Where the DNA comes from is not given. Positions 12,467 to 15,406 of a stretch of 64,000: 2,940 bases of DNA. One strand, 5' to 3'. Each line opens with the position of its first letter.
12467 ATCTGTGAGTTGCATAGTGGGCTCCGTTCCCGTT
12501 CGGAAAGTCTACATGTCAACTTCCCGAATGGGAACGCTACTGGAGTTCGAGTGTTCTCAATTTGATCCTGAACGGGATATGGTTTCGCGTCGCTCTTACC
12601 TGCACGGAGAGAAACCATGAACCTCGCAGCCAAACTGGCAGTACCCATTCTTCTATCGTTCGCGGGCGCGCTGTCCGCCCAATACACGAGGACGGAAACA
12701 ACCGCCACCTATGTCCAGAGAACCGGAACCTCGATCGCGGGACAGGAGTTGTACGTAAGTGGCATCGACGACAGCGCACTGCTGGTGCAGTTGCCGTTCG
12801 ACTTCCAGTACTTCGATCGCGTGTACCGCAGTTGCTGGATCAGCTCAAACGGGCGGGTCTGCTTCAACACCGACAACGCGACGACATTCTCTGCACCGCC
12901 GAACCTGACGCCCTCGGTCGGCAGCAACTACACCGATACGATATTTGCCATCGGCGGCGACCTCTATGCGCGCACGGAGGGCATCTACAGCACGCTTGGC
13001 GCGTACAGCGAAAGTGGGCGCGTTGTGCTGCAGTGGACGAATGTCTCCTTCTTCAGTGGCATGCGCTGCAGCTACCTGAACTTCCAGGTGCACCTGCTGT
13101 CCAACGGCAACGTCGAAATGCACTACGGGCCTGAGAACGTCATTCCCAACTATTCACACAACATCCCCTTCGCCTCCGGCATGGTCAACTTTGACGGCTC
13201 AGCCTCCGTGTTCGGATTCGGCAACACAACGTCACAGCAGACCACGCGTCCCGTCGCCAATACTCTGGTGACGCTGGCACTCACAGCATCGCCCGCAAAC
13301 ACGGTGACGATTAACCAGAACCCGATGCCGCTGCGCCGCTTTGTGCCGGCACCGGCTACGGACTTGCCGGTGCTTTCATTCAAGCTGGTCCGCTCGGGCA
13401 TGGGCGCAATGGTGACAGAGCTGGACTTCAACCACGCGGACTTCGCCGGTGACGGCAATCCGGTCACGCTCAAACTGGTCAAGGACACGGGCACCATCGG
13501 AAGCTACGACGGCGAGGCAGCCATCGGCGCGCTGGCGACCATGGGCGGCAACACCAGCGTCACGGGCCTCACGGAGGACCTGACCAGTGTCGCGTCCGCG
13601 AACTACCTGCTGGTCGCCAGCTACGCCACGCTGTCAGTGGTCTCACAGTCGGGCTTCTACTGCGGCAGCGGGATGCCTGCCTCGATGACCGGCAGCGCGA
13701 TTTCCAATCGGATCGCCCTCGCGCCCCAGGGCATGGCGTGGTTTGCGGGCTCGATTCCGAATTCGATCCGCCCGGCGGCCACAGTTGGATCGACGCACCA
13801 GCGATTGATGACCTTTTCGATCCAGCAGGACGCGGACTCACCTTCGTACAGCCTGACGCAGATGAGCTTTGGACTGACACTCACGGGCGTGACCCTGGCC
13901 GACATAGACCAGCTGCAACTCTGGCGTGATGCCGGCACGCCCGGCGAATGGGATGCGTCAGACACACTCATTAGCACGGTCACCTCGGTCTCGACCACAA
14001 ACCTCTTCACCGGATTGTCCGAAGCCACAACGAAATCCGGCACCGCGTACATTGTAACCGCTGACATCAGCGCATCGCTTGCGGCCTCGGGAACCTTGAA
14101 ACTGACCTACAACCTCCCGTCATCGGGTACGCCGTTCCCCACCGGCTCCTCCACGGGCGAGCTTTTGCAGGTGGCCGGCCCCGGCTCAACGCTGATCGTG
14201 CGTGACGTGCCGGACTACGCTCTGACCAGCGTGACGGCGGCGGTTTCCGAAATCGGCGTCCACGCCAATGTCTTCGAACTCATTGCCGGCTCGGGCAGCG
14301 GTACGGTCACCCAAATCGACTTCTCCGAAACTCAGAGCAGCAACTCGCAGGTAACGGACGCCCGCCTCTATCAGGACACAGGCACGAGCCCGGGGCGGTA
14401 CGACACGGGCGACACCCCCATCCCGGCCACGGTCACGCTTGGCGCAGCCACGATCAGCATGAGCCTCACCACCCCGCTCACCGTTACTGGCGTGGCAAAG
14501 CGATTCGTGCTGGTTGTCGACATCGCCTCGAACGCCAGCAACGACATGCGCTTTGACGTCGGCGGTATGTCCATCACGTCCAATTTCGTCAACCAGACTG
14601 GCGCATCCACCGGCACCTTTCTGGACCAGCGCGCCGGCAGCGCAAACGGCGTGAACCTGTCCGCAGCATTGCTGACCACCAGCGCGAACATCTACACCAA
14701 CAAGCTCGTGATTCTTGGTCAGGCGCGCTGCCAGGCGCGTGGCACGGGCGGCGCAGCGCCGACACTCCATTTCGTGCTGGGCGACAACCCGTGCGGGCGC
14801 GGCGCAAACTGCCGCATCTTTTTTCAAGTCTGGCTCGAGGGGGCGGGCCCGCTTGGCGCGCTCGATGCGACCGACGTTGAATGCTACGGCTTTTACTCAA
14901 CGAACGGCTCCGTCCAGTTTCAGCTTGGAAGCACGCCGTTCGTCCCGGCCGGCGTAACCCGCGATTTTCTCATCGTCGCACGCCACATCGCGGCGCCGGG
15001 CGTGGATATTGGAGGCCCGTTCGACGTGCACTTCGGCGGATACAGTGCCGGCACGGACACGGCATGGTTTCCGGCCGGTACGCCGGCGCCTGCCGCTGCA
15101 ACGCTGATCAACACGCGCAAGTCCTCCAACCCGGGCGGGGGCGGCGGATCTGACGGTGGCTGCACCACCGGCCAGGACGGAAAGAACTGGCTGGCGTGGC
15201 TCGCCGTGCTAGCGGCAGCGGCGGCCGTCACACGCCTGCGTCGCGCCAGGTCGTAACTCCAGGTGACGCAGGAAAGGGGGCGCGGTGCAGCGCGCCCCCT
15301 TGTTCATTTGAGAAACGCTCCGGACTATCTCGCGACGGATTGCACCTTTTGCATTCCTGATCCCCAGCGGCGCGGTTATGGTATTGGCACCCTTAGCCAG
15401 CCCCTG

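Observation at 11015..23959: Regulator-linked island of three giant secreted proteins sharing a NIDO-like N-domain and a common Cys-type C-terminal anchor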

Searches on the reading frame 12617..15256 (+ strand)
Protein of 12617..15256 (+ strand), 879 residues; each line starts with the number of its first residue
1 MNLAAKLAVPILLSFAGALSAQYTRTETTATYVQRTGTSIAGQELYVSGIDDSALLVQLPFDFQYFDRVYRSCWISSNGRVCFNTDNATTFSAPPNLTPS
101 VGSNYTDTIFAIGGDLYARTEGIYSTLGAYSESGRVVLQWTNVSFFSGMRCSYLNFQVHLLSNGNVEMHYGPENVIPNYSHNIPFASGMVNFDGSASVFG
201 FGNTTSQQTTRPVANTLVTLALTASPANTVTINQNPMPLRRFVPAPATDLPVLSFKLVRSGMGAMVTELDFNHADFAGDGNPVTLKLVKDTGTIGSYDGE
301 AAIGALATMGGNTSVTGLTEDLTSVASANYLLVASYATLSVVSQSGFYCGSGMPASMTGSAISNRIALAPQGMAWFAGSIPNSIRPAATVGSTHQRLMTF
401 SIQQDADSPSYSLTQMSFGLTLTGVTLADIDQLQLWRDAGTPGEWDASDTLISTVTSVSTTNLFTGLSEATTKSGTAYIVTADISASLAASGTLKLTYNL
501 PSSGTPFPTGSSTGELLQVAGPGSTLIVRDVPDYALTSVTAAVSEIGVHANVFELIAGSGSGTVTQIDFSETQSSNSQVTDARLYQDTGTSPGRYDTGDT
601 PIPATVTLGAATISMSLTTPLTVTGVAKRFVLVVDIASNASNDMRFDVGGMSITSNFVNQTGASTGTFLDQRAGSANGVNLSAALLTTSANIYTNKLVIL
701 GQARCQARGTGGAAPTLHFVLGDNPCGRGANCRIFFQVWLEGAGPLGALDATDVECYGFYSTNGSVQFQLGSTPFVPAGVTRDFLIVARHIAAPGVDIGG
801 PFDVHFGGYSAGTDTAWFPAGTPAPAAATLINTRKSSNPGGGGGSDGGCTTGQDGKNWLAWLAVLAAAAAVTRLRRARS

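Call 3: search_protein_families(library=pfam, proteins=[window:12617-15256:+], max_evalue=0.1)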
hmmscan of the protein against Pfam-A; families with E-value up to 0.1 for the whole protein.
window:12617-15256:+ (879 aa): 0 families

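Call 4: search_protein_families(library=ncbifam, proteins=[window:12617-15256:+], max_evalue=0.1)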
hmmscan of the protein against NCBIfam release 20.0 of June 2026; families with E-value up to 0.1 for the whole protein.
window:12617-15256:+ (879 aa): 0 families

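Call 11: find_homologous_proteins(query=window:12617-15256:+)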
Query window:12617-15256:+ (879 aa): 12 proteins with E <= 0.001 among 8000 candidates.
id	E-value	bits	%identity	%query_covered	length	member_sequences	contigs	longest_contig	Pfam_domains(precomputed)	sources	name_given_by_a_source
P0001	0.0e+0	1937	100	100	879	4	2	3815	-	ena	-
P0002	5.7e-271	920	51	98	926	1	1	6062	-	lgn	-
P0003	3.0e-254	864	49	99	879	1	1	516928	-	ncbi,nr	ncbi:MAG: hypothetical protein KF754_01855 [Planctomycetes bacterium]|nr:hypothetical protein [Planc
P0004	6.1e-239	814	50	93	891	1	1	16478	-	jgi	jgi:hypothetical protein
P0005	7.0e-149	516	38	99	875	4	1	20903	-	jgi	jgi:hypothetical protein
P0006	3.4e-145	504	38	99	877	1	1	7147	-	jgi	jgi:hypothetical protein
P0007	4.8e-123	430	36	99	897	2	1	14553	-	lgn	-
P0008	3.6e-121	424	34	91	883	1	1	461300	-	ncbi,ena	-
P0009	1.2e-113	399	35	91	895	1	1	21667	-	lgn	-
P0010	2.6e-94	335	32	95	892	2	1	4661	-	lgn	-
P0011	4.3e-94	335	31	98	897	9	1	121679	-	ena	-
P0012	3.3e-71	259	33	82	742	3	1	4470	-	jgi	jgi:hypothetical protein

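Call 12: find_encoding_contigs(protein=P0003, flank=10000, max_places=3)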
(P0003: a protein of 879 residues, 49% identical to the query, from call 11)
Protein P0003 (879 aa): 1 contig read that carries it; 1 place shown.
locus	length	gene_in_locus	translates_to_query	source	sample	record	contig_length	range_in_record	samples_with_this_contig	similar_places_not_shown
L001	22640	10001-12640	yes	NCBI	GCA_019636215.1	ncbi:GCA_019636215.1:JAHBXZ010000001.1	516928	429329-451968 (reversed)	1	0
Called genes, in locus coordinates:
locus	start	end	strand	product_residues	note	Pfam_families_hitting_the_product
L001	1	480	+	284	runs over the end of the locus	-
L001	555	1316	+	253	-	-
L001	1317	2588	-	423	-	PF17874:TPR_MalT (faint), PF07719:TPR_2 (faint), PF13181:TPR_8 (faint), PF13424:TPR_12 (weak)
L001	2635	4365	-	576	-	PF17899:Peptidase_M61_N, PF05299:Peptidase_M61, PF13180:PDZ_2 (weak), PF17820:PDZ_6 (weak)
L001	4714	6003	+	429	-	PF24850:CC_BshC (weak)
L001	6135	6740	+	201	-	-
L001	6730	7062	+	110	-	PF13601:HTH_34, PF03551:PadR (weak)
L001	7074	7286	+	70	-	-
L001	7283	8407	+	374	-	PF02595:Gly_kinase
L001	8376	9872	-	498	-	-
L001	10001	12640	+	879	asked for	-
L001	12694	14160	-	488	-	-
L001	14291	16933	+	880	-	-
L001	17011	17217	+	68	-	-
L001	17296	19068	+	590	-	PF21162:ETFQO_UQ-bd, PF05187:Fer4_ETF_QO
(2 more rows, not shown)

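Call 13: find_encoding_contigs(protein=P0008, flank=10000, max_places=3)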
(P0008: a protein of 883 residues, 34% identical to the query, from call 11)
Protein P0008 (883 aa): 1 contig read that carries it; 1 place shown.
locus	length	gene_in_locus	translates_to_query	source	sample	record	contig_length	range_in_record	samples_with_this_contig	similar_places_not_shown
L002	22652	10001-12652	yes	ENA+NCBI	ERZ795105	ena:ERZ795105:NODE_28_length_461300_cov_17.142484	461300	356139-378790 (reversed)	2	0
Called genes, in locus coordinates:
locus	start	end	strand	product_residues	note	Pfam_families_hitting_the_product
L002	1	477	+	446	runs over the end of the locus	PF07394:DUF1501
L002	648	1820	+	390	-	PF07995:GSDH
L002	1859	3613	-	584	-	PF17899:Peptidase_M61_N, PF05299:Peptidase_M61, PF13180:PDZ_2 (weak), PF17820:PDZ_6 (weak)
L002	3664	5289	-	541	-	PF13432:TPR_16 (faint), PF13176:TPR_7 (faint), PF14559:TPR_19 (faint), PF17874:TPR_MalT (weak), PF17874:TPR_MalT, PF13424:TPR_12, PF13374:TPR_10 (weak), PF13424:TPR_12, +5 more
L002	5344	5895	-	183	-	PF00117:GATase, PF07722:Peptidase_C26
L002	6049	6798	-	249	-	PF00535:Glycos_transf_2, PF10111:Glyco_tranf_2_2 (faint), PF13641:Glyco_tranf_2_3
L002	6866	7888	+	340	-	PF03741:TerC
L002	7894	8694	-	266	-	PF01210:NAD_Gly3P_dh_N (weak), PF03807:F420_oxidored, PF14748:P5CR_dimer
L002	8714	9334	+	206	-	PF22381:Staph_reg_Sar_Rot (weak), PF01047:MarR, PF12802:MarR_2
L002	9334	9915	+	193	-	PF12867:DinB_2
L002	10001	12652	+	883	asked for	-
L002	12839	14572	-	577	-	PF21162:ETFQO_UQ-bd, PF05187:Fer4_ETF_QO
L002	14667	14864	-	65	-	-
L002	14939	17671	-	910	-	-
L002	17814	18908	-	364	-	PF02595:Gly_kinase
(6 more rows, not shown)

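Call 14: find_encoding_contigs(protein=P0011, flank=10000, max_places=3)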
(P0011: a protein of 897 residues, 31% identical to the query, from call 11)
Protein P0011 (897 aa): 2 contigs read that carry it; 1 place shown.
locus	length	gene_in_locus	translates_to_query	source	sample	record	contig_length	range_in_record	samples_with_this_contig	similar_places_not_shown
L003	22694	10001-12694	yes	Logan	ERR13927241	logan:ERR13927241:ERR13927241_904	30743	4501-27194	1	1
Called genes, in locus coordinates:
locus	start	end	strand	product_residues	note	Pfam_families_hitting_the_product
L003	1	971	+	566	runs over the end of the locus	-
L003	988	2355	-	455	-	PF01435:Peptidase_M48, PF07719:TPR_2 (faint), PF13432:TPR_16 (faint)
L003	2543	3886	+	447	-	PF02661:Fic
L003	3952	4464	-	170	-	PF09990:DUF2231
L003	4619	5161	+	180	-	PF00196:GerE (faint)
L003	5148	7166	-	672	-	PF00656:Peptidase_C14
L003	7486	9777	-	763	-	PF00069:Pkinase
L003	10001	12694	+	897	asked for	-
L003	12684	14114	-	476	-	-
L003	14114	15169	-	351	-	PF01479:S4 (weak), PF00849:PseudoU_synth_2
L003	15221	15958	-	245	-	PF01138:RNase_PH, PF03725:RNase_PH_C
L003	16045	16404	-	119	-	PF02261:Asp_decarbox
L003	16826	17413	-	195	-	-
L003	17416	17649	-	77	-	-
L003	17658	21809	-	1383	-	-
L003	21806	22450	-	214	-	-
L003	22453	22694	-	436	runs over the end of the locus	-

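Call 42: find_related_loci(query=A2, collection=genome_contigs, flank=10000)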
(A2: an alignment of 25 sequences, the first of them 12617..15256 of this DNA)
Query A2 (879 aa) in genome_contigs; peptide patterns used: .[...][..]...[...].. (x = any residue, [..] = any of these).
39 stretches matched a pattern; 13 encode a relative of the query (tblastn E <= 1e-3); 11 distinct loci.
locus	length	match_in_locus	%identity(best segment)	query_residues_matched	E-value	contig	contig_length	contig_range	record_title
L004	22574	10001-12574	91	1-857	0e+0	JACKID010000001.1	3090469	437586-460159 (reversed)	MAG: Planctomycetota bacterium isolate HK-STAS-PLAN-35 HK-STAS-PLAN-35_1, whole genome shotgun sequence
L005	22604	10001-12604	49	9-877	0e+0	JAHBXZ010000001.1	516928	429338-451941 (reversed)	MAG: Planctomycetota bacterium isolate ACE_PLA32 PLA32_1, whole genome shotgun sequence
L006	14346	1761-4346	35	14-863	8e-114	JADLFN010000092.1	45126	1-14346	MAG: Planctomycetota bacterium isolate SJ383 c_000001933640, whole genome shotgun sequence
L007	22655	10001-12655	31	7-876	5e-93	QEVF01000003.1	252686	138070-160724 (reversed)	MAG: Planctomycetota bacterium isolate PLA1 J3_scaffold_22, whole genome shotgun sequence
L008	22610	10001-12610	32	1-859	4e-92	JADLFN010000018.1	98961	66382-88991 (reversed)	MAG: Planctomycetota bacterium isolate SJ383 c_000000308312, whole genome shotgun sequence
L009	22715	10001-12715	31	1-878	6e-88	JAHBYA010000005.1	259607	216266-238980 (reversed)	MAG: Planctomycetota bacterium isolate ACE_PLA33 PLA33_5, whole genome shotgun sequence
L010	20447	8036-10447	34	14-816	4e-116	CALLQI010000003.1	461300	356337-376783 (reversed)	MAG TPA_asm: uncultured bacterium isolate SRR6227243_bin.55_CONCOCT_v1.1_MAG genome assembly, contig: ERZ795105.28, whol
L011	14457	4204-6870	30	18-879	1e-79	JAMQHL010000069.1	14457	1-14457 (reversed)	MAG: Planctomycetota bacterium isolate PLA1 L5_k97_489729, whole genome shotgun sequence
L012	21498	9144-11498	29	18-790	5e-56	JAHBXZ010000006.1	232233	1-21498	MAG: Planctomycetota bacterium isolate ACE_PLA32 PLA32_6, whole genome shotgun sequence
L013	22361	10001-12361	28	19-786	2e-46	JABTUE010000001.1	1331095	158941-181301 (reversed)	MAG: Planctomycetota bacterium isolate H3_PLA7 seq001, whole genome shotgun sequence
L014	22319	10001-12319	29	19-790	2e-49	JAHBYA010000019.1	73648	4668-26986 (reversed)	MAG: Planctomycetota bacterium isolate ACE_PLA33 PLA33_19, whole genome shotgun sequence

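Call 53: predict_structure(alignment_id=A2)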
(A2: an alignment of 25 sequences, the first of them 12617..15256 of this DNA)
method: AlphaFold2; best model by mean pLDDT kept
length: 879 residues; sequences in the alignment: 25
mean_pLDDT: 84.5   pTM: 0.77
mean pLDDT of the five models: 84.5, 83.5, 83.0, 81.9, 81.0
residues with pLDDT >= 90: 367; 70-90: 418; 50-70: 59; < 50: 35
segments of 3 or more residues with pLDDT < 50: 1-3, 14-20, 838-858, 877-879
pLDDT, mean of each block of 10 residues (from residue 1): 50 47 86 89 65 84 88 90 83 79 83 84 82 95 84 93 96 84 89 86 89 94 86 78 91 89 87 88 93 90 90 89 84 92 83 69 83 89 83 93 90 92 93 95 93 95 92 92 93 90 78 89 92 85 89 93 95 79 92 88 92 93 94 91 91 94 91 87 87 86 92 88 84 85 90 78 69 83 90 78 87 85 75 62 33 40 70 58
secondary structure, 60 per line:
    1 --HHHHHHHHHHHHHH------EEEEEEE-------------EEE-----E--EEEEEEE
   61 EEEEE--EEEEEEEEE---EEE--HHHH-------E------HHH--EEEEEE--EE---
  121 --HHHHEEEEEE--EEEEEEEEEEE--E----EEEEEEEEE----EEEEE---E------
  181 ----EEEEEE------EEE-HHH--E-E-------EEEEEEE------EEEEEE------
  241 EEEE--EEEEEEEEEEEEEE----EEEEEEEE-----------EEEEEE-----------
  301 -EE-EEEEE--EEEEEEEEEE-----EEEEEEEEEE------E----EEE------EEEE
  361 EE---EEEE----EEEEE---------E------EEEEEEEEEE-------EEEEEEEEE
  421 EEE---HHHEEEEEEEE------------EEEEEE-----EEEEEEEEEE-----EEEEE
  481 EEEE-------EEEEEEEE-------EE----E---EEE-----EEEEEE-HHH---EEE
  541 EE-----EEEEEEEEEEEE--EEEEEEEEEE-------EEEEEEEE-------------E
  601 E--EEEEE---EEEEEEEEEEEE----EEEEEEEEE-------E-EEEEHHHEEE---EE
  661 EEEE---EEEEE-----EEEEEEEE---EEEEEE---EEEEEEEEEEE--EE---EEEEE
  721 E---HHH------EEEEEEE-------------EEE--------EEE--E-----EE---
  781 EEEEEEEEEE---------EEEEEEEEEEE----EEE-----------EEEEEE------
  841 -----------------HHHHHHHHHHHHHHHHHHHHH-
elements in order (helices of 4 or more, strands of 3 or more residues): H3-16 E23-29 E43-45 E54-65 E68-76 E80-82 H85-88 E108-113 H123-126 E127-132 E135-145 E153-161 E166-170 E185-190 E197-199 E216-222 E229-234 E241-244 E247-260 E265-272 E284-289 E305-309 E312-321 E327-336 E348-350 E357-362 E366-369 E374-378 E395-404 E412-423 E430-437 E450-455 E461-470 E476-484 E492-499 E517-519 E525-530 E538-542 E548-559 E562-571 E579-586 E604-608 E612-623 E628-636 E646-649 E653-655 E659-664 E668-672 E678-685 E689-694 E698-708 E716-721 E734-740 E754-756 E765-767 E781-790 E800-810 E815-817 E829-834 H858-878

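Call 57: fold_search(model_id=the predicted structure, library=pdb)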
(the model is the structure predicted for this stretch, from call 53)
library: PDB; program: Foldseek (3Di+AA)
matches with E <= 10: 1665; with E <= 0.001: 166
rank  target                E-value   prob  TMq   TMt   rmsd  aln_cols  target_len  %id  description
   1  8beg_B                2.4e-14  1.00  0.17  0.21  37.5       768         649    8  Structure of Ig-like domains from PrgB (released 2022-11-30)
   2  8beg_A                2.5e-14  1.00  0.17  0.21  38.4       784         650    9  Structure of Ig-like domains from PrgB (released 2022-11-30)
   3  9e8a_A                1.8e-11  1.00  0.13  0.13  28.4      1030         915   10  Integrin aIIbb3 bent conformation from human platelet membrane crude preparation (released 2025-10-15)
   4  4nen_A                9.2e-11  1.00  0.13  0.12  25.3       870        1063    9  An internal ligand-bound, metastable state of a leukocyte integrin, aXb2 (released 2014-01-15)
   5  8t2v_A                5.3e-10  1.00  0.15  0.14  34.6      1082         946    9  Cryo-EM Structures of Full-length Integrin alphaIIbbeta3 in Native Lipids (released 2023-07-26)
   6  6avq_A                6.4e-10  1.00  0.14  0.14  28.0      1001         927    9  The Therapeutic Antibody LM609 Selectively Inhibits Ligand Binding to Human alpha-V beta-3 Integrin via Steric Hindran (released 2017-11-01)
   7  6avu_A                9.7e-10  1.00  0.13  0.12  43.4      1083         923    9  Human alpha-V beta-3 Integrin (open conformation) in complex with the therapeutic antibody LM609 (released 2017-11-01)
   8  9ijj_h                1.2e-09  1.00  0.16  0.11  33.9       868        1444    8  In situ structure of the central apparatus in mouse sperm axoneme. (released 2025-06-04)
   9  8xf6_A                1.2e-09  1.00  0.12  0.12  47.2      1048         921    8  Cryo-EM structure of integrin ITGAV, ITGB3 and Cilengitide TFA complex, conformation 2 (released 2024-12-18)
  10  6avr_A                1.8e-09  1.00  0.13  0.13  31.6      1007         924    9  Human alpha-V beta-3 Integrin (intermediate conformation) in complex with the therapeutic antibody LM609 (released 2017-11-01)
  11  8xez_A                2.1e-09  1.00  0.12  0.11  38.7       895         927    8  Cryo-EM structure of integrin ITGAV/ITGB3 complex, conformation 5 (released 2024-12-18)
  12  7usl_A                3.0e-09  1.00  0.16  0.16  28.4      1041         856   10  Integrin alphaM/beta2 ectodomain in complex with adenylate cyclase toxin RTX751 and M1F5 Fab (released 2022-08-17)
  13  8gcd_A                5.2e-09  1.00  0.13  0.12  35.7      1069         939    9  Full length Integrin AlphaIIbBeta3 in inactive state (released 2024-03-06)
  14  5es4_C                1.3e-08  1.00  0.16  0.16  28.3      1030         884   10  RE-REFINEMENT OF INTEGRIN ALPHAXBETA2 ECTODOMAIN IN THE CLOSED/BENT CONFORMATION (released 2016-03-02)
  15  8wa2_E                1.3e-08  0.99  0.12  0.09  28.9       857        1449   10  cryo-EM structure of native mastigonemes isolated from Chlamydomonas reinhardtii at 3.0 angstrom resolution (released 2024-04-10)
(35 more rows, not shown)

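Call 62: search_protein_families(library=ncbifam, proteins=[L007:14123-15454:+, L012:11905-14298:+, L014:12523-16074:+, L003:12684-14114:-], max_evalue=0.01)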
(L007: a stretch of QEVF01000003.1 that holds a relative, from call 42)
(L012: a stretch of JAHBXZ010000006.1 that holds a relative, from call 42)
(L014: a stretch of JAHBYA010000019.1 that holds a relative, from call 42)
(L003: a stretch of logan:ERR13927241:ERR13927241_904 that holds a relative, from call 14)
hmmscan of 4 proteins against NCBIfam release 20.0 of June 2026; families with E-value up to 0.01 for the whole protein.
L007:14123-15454:+ (443 aa): 0 families

L012:11905-14298:+ (797 aa): 1 family
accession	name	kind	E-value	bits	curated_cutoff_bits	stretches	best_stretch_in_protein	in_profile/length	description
TIGR03901.2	MYXO-CTERM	domain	0.0076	16.6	20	1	768-796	5-33/34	MYXO-CTERM sorting domain-containing protein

L014:12523-16074:+ (1183 aa): 1 family
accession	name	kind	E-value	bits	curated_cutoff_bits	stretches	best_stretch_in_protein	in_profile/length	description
TIGR04534.2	ELWxxDGT_rpt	domain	3.6e-182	590.4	65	13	316-361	1-46/47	ELWxxDGT repeat protein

L003:12684-14114:- (476 aa): 0 families
